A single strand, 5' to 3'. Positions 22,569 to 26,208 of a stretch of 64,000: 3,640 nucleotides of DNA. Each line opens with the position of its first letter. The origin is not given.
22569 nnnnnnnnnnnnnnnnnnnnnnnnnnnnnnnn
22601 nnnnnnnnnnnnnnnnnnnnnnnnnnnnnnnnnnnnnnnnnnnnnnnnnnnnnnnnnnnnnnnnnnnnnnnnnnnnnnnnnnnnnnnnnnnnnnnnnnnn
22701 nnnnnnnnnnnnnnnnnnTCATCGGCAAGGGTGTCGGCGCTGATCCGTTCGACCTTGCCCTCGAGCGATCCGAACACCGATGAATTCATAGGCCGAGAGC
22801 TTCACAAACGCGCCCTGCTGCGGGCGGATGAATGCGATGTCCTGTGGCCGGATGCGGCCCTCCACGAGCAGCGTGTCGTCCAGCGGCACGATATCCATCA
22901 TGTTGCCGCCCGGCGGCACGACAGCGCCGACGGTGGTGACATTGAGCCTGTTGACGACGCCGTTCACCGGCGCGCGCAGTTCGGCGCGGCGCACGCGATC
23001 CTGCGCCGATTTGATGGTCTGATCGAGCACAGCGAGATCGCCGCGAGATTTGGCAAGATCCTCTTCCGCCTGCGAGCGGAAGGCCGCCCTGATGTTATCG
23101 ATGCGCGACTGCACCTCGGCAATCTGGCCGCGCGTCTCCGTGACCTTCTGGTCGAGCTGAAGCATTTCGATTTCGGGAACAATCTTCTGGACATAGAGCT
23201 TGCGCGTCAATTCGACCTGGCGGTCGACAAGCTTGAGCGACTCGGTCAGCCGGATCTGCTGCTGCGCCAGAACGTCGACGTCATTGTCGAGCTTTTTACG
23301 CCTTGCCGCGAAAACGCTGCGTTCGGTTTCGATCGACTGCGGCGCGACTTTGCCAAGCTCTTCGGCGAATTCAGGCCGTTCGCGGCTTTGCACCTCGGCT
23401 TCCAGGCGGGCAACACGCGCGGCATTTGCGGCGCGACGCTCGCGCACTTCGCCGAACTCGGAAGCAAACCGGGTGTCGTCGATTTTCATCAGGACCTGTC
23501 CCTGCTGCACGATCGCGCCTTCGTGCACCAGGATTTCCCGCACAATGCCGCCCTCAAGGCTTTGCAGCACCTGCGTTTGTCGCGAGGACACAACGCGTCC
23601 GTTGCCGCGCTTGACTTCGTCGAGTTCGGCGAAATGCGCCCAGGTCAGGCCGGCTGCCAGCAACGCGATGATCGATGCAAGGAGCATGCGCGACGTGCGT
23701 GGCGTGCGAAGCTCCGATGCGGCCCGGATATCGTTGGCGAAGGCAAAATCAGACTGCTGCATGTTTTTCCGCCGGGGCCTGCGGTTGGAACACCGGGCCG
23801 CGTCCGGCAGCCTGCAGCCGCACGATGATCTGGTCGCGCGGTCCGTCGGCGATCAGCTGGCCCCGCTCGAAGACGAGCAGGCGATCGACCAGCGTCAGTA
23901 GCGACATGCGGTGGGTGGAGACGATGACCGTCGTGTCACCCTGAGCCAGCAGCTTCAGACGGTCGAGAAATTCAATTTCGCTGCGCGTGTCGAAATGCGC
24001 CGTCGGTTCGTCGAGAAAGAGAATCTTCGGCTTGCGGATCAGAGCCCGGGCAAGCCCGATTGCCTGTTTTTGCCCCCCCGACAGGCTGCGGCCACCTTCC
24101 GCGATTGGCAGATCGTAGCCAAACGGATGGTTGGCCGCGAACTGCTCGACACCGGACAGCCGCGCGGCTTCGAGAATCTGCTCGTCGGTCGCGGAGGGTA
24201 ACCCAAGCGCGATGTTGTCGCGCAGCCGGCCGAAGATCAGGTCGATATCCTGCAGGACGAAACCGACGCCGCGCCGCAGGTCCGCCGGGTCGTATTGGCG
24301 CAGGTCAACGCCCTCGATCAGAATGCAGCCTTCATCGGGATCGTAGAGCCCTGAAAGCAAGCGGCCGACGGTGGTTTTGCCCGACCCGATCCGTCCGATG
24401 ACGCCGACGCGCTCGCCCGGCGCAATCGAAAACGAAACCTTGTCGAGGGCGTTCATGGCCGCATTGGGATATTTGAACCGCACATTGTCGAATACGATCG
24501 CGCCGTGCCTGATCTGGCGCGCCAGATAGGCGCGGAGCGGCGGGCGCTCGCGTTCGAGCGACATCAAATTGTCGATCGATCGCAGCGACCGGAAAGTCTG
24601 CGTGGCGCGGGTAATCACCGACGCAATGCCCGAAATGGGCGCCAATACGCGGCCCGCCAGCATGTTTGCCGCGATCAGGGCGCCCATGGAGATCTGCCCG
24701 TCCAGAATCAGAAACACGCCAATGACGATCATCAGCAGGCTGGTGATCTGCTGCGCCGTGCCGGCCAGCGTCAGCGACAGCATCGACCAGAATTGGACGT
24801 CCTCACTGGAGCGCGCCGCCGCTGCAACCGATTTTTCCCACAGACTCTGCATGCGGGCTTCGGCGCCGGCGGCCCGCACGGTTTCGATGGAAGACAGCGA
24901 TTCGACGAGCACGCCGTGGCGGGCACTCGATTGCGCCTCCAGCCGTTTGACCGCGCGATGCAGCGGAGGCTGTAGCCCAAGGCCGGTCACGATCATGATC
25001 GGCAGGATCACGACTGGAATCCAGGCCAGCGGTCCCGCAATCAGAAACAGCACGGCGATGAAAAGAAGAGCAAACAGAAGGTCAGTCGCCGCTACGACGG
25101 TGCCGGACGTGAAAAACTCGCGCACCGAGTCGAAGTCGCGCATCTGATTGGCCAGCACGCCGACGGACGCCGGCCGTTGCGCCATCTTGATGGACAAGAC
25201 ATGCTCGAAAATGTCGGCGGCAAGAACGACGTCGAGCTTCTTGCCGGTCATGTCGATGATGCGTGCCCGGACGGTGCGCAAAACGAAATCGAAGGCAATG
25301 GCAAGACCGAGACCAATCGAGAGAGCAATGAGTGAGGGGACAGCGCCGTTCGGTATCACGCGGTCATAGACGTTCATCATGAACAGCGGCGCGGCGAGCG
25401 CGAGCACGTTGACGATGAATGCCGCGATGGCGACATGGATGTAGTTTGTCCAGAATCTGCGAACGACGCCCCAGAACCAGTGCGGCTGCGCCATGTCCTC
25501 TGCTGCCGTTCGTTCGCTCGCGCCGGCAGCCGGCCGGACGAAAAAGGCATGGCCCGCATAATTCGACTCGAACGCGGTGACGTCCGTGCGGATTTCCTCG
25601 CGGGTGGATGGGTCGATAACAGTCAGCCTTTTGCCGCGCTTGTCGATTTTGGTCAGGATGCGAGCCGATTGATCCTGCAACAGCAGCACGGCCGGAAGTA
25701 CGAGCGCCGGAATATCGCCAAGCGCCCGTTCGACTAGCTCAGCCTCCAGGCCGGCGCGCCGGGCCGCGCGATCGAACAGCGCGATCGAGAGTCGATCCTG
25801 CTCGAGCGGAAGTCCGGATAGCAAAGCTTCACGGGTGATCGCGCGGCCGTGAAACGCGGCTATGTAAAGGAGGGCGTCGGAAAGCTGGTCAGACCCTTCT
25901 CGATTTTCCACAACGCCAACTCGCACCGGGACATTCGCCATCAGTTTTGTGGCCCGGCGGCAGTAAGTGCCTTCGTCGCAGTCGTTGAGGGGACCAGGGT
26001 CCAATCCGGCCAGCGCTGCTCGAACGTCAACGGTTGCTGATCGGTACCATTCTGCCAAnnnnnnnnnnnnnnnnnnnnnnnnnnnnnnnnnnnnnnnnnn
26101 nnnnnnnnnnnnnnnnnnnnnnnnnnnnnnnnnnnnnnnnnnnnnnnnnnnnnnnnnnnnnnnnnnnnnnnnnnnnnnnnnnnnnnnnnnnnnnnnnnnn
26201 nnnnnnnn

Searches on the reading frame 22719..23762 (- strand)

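Call 82: search_protein_families(library=pfam, proteins=[window:22719-23762:-], max_evalue=0.00001)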
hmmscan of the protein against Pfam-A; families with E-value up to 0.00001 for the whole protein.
window:22719-23762:- (347 aa): 3 families
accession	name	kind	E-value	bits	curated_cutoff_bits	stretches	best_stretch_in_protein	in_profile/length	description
PF13437.12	HlyD_3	-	3.9e-16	60.1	22.2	1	262-327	2-71/106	HlyD family secretion protein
PF16576.10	HlyD_D23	-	9e-12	45.2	30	0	248-325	97-172/214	Barrel-sandwich domain of CusB or HlyD membrane-fusion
PF13533.13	Biotin_lipoyl_2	-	1.9e-06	28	29.8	0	67-95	4-32/32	Biotin-lipoyl like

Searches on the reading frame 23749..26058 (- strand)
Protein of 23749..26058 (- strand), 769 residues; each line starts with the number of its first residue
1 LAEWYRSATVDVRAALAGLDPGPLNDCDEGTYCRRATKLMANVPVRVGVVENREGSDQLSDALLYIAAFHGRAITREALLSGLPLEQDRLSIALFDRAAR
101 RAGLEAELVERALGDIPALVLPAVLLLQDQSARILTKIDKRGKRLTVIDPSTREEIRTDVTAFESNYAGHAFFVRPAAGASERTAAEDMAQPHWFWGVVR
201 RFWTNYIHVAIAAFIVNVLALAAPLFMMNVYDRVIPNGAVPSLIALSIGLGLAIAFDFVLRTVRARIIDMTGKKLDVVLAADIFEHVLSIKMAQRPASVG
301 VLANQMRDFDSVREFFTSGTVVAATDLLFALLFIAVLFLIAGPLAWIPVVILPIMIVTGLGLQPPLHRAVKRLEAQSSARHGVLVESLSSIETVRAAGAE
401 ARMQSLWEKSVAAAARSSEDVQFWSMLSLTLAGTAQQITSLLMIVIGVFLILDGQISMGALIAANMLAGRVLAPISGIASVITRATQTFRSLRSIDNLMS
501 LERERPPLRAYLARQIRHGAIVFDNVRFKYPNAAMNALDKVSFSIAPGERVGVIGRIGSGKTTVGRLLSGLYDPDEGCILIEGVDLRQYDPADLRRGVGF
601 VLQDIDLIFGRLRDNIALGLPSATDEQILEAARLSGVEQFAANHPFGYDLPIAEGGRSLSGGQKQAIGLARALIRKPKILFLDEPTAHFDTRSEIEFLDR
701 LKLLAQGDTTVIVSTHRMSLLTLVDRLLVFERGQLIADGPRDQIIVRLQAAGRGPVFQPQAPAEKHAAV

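Call 82: search_protein_families(library=pfam, proteins=[window:23749-26058:-], max_evalue=0.00001)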
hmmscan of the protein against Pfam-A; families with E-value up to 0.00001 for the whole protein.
window:23749-26058:- (769 aa): 4 families
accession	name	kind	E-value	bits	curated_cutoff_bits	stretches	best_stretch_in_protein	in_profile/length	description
PF00664.28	ABC_membrane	-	2.2e-30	106.7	28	1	209-469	4-268/274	ABC transporter transmembrane region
PF00005.33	ABC_tran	-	7.6e-29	101.5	25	1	538-687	1-137/137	ABC transporter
PF13304.12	AAA_21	-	5.5e-09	36.9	27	1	631-721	220-303/304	AAA domain, putative AbiEii toxin, Type IV TA system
PF03412.21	Peptidase_C39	-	3.8e-07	30.4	22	1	49-177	4-131/133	Peptidase C39 family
